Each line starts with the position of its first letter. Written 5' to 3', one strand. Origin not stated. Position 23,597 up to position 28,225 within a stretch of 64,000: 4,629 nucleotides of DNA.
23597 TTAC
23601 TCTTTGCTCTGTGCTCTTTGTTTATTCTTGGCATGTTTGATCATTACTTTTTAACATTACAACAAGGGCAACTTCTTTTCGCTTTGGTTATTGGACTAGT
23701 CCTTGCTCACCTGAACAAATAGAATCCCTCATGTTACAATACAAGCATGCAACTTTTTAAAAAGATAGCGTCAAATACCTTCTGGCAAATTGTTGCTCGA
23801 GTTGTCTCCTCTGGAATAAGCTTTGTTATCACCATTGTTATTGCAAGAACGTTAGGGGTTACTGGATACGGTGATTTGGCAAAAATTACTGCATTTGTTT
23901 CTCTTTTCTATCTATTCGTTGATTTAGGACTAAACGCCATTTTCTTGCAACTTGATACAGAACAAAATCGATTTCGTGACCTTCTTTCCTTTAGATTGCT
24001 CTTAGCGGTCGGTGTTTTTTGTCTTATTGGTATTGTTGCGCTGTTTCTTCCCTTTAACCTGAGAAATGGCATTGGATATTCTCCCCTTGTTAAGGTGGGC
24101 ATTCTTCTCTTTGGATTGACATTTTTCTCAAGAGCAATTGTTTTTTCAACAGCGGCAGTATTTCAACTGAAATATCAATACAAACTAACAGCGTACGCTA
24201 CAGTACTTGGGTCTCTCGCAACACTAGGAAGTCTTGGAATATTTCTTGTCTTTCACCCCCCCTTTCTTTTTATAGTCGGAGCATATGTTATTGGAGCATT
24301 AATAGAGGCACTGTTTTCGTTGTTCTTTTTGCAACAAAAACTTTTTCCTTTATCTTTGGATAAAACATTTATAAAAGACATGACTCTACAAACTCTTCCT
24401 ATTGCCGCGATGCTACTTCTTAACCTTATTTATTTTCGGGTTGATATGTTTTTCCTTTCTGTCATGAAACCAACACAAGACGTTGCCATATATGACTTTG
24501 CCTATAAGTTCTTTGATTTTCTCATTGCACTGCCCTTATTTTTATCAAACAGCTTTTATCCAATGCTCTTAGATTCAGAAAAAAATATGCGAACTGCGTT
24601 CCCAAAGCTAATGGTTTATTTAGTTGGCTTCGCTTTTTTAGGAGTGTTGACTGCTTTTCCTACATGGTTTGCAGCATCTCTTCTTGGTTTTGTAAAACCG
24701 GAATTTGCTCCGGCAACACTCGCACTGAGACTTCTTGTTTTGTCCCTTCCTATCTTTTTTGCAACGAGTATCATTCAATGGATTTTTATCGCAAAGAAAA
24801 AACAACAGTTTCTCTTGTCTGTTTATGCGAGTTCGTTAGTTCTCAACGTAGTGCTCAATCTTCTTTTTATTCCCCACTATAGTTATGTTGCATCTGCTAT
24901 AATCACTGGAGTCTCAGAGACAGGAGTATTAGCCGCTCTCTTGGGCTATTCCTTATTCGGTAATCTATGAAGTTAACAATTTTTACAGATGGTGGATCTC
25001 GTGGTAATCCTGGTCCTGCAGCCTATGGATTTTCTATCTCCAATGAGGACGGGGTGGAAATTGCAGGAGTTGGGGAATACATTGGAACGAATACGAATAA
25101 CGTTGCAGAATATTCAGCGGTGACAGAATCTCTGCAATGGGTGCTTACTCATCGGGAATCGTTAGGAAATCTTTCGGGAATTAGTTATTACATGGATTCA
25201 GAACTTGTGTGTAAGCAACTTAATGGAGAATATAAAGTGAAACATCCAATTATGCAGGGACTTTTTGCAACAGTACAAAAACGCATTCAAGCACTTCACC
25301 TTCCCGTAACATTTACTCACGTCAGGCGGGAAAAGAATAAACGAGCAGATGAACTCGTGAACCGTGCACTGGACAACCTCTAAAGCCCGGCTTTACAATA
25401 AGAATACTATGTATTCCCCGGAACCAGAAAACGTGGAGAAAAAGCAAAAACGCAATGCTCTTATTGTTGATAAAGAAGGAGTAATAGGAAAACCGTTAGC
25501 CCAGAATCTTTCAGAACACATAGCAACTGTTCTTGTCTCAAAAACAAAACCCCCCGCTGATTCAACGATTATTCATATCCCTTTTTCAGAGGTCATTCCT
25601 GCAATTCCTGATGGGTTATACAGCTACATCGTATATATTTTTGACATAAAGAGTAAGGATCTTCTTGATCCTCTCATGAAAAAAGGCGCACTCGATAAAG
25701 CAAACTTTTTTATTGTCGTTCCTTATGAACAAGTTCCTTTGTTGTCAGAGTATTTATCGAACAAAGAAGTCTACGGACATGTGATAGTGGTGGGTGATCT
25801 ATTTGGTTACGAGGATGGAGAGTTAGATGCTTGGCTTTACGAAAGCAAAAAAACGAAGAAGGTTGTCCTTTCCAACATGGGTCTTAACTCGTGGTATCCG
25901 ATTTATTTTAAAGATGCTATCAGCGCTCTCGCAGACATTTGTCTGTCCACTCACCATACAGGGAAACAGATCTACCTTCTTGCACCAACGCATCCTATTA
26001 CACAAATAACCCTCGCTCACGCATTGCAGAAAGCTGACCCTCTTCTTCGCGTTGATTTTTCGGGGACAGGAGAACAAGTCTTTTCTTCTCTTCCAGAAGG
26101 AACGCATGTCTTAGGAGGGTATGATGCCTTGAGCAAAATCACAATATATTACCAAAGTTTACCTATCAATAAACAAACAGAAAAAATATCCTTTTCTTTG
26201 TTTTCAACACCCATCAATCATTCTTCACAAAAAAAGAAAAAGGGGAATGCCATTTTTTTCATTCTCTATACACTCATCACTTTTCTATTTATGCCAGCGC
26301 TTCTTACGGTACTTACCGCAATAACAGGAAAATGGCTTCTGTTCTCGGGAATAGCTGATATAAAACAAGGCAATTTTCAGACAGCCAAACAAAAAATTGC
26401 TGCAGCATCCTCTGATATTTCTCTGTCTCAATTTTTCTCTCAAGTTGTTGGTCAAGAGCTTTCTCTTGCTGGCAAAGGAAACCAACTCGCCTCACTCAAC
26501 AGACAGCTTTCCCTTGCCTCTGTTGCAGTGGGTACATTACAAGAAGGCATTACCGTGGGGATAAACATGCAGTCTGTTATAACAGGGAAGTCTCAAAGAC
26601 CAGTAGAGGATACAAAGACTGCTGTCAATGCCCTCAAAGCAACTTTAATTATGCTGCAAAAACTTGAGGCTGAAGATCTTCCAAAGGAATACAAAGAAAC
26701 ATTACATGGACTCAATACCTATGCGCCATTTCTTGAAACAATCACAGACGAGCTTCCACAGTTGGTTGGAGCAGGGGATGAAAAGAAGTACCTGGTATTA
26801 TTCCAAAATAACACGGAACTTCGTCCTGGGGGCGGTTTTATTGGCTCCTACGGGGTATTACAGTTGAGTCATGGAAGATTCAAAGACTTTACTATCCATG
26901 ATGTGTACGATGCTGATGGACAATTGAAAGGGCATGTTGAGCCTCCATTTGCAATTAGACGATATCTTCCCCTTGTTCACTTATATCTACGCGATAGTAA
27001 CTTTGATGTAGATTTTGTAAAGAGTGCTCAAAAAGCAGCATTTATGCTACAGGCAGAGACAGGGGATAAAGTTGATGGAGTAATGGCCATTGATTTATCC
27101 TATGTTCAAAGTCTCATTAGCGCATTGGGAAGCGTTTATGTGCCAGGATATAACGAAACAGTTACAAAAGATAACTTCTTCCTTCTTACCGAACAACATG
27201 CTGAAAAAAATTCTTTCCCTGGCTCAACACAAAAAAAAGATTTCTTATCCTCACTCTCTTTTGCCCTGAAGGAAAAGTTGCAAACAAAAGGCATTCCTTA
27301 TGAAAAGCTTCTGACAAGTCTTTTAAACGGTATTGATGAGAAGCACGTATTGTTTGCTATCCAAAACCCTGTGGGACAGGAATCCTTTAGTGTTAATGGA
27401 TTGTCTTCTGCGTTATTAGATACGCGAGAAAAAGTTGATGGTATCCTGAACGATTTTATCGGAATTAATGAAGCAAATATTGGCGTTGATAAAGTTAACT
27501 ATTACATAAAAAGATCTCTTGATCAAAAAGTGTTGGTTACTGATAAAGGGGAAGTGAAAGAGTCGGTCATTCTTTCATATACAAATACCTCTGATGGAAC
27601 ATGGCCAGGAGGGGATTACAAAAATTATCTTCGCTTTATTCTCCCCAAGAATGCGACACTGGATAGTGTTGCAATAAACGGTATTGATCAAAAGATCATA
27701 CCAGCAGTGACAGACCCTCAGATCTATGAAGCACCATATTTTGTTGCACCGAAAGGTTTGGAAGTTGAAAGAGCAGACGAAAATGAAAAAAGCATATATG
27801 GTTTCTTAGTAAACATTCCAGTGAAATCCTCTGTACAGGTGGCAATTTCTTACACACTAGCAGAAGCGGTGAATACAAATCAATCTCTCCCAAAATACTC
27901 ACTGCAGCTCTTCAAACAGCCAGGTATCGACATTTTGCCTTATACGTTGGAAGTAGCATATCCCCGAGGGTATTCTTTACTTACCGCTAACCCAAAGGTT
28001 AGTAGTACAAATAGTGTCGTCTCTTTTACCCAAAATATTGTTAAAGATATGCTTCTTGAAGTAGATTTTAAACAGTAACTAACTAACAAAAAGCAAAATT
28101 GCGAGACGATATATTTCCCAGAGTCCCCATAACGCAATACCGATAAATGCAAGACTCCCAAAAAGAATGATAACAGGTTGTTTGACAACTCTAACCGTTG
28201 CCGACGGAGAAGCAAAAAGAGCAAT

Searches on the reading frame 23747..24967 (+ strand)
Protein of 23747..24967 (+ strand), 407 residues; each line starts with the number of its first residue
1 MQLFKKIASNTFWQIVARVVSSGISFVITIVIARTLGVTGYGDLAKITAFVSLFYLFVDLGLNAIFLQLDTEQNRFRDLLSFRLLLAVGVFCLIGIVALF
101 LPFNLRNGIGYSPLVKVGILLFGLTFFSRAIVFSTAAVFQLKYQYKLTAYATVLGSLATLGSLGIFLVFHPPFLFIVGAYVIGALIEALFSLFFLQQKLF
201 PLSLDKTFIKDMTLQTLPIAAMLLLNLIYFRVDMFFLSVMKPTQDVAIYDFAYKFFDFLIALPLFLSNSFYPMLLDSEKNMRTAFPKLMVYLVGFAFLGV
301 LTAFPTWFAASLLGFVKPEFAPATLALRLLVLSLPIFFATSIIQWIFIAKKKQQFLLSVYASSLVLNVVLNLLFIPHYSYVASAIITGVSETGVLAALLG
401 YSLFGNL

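Call 96: search_protein_families(library=pfam, proteins=[window:23747-24967:+], max_evalue=0.001)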
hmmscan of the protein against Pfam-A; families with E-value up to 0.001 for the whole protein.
window:23747-24967:+ (407 aa): 2 families
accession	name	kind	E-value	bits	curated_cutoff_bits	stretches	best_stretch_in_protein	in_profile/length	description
PF01943.22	Polysacc_synt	-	1.2e-21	77.9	28.2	1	8-261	2-256/274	Polysaccharide biosynthesis protein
PF13440.11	Polysacc_synt_3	-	3.4e-08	33.5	23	1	31-261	1-226/293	Polysaccharide biosynthesis protein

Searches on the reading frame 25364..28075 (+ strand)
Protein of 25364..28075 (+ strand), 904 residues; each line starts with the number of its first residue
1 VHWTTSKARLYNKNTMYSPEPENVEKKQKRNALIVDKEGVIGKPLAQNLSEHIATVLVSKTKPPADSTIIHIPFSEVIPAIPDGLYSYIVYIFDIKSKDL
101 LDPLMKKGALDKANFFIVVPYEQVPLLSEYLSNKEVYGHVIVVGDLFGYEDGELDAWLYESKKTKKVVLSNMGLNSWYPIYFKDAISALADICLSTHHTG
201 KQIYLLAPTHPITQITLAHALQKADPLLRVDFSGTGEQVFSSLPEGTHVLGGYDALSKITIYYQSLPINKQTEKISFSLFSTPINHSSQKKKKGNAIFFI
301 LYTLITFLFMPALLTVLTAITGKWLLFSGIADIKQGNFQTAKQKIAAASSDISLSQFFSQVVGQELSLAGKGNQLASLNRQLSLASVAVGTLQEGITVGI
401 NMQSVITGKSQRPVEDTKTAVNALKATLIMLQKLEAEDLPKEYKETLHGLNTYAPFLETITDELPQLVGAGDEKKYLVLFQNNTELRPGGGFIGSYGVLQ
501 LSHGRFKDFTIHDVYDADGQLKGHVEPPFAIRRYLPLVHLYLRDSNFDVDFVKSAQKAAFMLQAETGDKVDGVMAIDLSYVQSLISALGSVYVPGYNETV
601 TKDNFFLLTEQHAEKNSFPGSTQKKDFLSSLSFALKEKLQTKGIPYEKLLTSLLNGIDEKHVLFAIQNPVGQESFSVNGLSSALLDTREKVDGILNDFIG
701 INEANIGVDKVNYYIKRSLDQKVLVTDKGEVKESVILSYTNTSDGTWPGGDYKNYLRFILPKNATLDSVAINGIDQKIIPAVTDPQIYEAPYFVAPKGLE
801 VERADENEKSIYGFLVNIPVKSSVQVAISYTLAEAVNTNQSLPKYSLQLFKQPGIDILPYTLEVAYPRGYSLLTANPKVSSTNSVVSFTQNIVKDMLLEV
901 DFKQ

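Call 96: search_protein_families(library=pfam, proteins=[window:25364-28075:+], max_evalue=0.001)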
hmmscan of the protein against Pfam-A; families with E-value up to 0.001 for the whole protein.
window:25364-28075:+ (904 aa): 1 family
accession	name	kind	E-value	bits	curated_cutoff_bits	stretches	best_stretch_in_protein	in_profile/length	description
PF13196.11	DUF4012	-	4.8e-26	92.4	28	1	473-610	3-140/144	Protein of unknown function (DUF4012)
